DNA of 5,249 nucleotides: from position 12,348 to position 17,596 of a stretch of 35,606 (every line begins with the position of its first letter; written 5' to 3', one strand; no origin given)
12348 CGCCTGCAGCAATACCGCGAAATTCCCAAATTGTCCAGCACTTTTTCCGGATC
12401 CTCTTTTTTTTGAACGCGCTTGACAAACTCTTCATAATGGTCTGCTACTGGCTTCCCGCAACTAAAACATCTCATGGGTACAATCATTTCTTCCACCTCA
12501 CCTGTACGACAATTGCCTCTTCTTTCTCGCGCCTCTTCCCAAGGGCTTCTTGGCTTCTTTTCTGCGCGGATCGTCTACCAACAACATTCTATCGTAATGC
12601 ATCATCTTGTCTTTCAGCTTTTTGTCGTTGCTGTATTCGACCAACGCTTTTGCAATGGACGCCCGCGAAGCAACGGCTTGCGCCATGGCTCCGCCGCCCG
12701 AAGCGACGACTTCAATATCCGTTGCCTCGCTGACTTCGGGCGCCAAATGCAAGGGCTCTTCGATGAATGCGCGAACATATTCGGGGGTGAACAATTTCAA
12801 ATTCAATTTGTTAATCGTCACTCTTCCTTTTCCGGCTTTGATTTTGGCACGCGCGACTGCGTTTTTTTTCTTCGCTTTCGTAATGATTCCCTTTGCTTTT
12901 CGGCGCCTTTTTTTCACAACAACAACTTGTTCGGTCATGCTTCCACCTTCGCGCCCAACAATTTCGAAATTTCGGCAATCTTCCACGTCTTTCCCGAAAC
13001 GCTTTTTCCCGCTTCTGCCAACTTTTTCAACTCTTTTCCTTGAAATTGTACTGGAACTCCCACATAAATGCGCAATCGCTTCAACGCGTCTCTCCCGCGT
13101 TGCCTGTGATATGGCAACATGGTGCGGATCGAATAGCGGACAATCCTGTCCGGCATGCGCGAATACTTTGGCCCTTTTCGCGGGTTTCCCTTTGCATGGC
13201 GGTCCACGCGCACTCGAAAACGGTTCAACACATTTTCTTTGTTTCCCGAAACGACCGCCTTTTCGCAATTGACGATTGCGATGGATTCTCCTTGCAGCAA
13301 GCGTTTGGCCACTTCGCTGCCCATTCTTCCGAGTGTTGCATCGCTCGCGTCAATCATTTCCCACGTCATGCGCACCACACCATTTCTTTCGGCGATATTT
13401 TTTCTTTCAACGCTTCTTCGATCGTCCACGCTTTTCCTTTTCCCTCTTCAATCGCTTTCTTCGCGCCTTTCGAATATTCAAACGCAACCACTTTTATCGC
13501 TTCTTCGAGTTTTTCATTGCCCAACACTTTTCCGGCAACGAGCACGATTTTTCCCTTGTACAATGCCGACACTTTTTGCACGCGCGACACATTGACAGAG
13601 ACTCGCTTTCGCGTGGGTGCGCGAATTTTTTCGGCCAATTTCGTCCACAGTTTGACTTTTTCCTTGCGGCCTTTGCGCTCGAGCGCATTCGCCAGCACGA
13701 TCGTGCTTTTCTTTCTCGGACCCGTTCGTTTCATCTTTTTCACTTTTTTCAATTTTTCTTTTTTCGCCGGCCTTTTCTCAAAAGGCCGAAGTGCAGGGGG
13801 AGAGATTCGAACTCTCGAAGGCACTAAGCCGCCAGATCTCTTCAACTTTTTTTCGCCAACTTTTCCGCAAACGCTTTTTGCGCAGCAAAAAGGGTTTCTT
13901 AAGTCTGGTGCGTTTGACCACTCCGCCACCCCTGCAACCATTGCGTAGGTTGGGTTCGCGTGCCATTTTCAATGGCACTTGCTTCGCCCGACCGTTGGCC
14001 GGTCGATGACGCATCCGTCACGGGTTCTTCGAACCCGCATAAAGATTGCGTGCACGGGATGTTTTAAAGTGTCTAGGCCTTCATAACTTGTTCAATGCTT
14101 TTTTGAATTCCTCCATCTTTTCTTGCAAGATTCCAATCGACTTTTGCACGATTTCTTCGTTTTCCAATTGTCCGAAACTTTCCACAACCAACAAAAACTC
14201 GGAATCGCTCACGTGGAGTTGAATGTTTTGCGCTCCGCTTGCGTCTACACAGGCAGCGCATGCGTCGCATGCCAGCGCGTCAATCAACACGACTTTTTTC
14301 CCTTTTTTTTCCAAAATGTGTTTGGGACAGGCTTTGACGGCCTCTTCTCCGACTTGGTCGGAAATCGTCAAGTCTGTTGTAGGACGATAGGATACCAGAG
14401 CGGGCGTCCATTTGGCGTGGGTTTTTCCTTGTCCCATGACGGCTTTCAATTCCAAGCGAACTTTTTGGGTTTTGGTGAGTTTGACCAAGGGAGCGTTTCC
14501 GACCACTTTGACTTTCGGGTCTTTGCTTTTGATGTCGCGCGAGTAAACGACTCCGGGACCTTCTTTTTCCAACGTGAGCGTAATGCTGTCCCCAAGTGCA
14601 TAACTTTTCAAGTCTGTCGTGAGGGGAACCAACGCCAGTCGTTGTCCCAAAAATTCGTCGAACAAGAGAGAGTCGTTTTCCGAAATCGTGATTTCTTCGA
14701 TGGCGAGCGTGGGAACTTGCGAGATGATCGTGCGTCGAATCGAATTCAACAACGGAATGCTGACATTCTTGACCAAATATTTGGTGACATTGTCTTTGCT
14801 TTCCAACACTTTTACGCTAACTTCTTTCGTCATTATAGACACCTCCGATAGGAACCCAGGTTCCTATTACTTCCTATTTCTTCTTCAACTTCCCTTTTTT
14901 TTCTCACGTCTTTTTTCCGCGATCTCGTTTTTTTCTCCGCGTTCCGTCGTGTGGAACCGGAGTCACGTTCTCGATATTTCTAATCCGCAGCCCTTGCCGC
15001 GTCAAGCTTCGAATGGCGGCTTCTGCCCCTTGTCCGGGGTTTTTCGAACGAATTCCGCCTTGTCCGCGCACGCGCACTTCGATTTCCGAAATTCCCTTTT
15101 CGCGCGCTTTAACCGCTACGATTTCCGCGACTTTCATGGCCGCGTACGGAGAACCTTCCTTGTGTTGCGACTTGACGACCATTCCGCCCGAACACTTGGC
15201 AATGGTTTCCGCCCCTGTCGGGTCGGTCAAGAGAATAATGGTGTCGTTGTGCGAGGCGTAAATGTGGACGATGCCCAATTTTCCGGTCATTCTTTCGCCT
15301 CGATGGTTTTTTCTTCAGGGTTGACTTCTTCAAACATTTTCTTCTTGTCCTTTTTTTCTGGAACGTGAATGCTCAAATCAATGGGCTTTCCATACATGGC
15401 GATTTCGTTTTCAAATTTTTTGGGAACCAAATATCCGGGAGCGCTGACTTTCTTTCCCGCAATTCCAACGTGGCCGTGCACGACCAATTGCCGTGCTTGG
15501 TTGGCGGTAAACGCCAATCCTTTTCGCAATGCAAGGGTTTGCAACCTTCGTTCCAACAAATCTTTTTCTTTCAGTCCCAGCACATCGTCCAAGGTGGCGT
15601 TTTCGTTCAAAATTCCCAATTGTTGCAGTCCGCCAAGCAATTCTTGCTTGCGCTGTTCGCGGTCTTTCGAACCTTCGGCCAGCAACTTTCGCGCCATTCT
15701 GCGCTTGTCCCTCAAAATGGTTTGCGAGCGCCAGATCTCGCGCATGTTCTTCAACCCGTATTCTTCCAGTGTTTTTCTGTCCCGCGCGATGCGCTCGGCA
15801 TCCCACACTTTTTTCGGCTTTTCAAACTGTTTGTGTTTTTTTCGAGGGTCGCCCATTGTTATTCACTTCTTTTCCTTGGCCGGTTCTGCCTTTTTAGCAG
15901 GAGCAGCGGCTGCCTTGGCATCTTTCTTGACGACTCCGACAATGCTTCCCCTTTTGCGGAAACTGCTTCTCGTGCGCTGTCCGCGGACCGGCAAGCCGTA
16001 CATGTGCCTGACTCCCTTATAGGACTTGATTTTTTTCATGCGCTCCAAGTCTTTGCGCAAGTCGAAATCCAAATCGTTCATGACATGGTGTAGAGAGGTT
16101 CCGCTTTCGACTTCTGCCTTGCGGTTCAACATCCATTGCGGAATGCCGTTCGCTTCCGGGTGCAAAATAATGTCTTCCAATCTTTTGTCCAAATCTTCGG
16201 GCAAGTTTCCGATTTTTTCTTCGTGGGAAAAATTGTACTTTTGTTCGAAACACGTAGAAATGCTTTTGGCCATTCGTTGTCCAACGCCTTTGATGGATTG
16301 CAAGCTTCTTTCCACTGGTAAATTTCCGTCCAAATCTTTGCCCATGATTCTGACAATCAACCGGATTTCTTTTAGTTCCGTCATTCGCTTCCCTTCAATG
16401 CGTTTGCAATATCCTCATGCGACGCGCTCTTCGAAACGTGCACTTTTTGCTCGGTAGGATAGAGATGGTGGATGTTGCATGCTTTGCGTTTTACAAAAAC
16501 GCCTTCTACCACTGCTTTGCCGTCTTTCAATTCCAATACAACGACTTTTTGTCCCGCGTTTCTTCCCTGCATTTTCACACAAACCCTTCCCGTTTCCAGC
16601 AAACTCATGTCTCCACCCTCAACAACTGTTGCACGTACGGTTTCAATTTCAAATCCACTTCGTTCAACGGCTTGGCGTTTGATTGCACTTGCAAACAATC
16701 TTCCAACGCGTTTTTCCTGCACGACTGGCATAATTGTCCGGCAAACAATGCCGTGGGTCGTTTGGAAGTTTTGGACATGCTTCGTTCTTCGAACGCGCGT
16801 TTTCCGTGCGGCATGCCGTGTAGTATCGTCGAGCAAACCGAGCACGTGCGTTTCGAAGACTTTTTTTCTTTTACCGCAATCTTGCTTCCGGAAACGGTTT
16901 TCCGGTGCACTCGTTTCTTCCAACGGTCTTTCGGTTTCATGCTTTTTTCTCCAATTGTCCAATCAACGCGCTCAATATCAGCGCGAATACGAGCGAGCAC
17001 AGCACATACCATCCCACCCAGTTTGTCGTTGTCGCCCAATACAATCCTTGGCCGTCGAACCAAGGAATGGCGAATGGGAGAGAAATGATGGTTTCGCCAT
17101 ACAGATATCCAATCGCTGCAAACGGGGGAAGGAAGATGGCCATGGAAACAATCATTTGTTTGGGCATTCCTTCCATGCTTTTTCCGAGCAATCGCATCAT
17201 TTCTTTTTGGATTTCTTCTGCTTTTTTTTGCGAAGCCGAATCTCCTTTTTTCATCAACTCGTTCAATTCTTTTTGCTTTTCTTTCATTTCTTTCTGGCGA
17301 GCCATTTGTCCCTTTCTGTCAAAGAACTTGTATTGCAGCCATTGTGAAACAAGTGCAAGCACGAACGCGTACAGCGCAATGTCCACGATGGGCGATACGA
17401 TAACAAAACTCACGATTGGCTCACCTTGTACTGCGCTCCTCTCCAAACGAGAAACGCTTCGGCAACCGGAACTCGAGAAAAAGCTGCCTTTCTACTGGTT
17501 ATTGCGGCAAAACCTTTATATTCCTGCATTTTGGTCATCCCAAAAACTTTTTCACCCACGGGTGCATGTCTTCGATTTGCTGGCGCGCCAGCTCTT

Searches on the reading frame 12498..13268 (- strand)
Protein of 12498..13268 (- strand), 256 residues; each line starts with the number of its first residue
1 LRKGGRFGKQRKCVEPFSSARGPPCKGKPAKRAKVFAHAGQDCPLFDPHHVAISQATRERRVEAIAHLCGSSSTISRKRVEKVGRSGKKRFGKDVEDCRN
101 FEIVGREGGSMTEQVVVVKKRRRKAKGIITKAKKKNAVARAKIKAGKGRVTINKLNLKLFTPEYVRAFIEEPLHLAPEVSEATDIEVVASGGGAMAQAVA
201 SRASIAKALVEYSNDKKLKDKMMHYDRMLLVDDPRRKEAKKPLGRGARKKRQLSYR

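Call 65: search_protein_families(library=pfam, proteins=[window:12498-13268:-], max_evalue=0.01)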
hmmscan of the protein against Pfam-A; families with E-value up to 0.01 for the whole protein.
window:12498-13268:- (256 aa): 1 family
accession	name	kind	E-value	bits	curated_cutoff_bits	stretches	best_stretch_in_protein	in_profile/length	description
PF00380.25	Ribosomal_S9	-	6.1e-32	111.1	22.5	1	133-256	2-121/121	Ribosomal protein S9/S16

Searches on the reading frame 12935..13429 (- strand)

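Call 65: search_protein_families(library=pfam, proteins=[window:12935-13429:-], max_evalue=0.01)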
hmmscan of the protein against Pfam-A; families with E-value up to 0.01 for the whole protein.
window:12935-13429:- (164 aa): 1 family
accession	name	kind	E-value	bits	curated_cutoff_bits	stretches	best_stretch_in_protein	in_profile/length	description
PF00572.24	Ribosomal_L13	-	2.7e-19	69.9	23.8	1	22-126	2-117/119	Ribosomal protein L13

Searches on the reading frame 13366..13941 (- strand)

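Call 87: search_protein_families(library=pfam, proteins=[window:13366-13941:-], max_evalue=0.01)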
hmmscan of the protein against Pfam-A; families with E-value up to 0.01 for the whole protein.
window:13366-13941:- (191 aa): 1 family
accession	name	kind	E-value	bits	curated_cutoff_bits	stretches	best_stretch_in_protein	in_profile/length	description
PF00828.25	Ribosomal_L27A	-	0.00049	20.9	21.5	1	127-170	33-70/72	Ribosomal proteins 50S-L15, 50S-L18e, 60S-L27A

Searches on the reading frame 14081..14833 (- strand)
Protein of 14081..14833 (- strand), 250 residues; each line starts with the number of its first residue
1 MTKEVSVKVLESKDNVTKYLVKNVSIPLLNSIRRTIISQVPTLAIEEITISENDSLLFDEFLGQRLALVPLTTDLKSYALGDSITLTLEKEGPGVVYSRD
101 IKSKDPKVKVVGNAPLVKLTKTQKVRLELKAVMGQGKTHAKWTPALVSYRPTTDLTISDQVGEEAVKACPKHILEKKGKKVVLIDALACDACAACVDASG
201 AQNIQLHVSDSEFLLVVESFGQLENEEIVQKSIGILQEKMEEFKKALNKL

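Call 12: search_protein_families(library=pfam, proteins=[window:14081-14833:-])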
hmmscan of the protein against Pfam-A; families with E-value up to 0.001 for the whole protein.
window:14081-14833:- (250 aa): 2 families
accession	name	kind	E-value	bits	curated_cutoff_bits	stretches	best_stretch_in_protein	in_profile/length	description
PF01000.31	RNA_pol_A_bac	-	1e-12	48.7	33.9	1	81-141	41-101/119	RNA polymerase Rpb3/RpoA insert domain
PF01193.29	RNA_pol_L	-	1.6e-11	44.2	24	1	20-240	3-74/74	RNA polymerase Rpb3/Rpb11 dimerisation domain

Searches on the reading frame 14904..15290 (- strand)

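Call 12: search_protein_families(library=pfam, proteins=[window:14904-15290:-])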
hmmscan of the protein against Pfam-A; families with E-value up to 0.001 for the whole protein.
window:14904-15290:- (128 aa): 1 family
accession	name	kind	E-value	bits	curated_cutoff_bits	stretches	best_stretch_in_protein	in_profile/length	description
PF00411.24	Ribosomal_S11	-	6.9e-40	136.3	25.1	1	6-124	1-110/110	Ribosomal protein S11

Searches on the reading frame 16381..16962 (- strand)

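Call 65: search_protein_families(library=pfam, proteins=[window:16381-16962:-], max_evalue=0.01)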
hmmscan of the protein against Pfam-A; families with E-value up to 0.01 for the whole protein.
window:16381-16962:- (193 aa): 1 family
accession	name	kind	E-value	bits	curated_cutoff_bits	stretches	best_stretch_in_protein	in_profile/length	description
PF00467.35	KOW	-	0.0087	16.3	22.3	0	125-152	2-29/32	KOW motif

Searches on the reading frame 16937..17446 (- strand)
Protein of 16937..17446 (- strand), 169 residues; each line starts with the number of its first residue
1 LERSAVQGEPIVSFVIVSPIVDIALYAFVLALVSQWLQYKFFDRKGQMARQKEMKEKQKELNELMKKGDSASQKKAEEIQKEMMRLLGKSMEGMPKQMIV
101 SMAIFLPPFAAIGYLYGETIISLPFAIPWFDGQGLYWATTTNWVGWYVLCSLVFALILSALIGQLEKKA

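Call 65: search_protein_families(library=pfam, proteins=[window:16937-17446:-], max_evalue=0.01)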
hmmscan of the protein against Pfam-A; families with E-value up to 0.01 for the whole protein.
window:16937-17446:- (169 aa): 4 families
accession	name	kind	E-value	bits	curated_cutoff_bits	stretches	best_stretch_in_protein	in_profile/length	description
PF01956.21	EMC3_TMCO1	-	8.9e-19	68.3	27.1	1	12-163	8-166/169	Integral membrane protein EMC3/TMCO1-like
PF13858.11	DUF4199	-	1.8e-05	25.7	32.3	1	23-126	73-160/165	Protein of unknown function (DUF4199)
PF07739.18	TipAS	-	0.0014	19.5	23.8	1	47-103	30-86/117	TipAS antibiotic-recognition domain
PF09335.16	VTT_dom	-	0.004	18.1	33.9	0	13-122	9-98/123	VTT domain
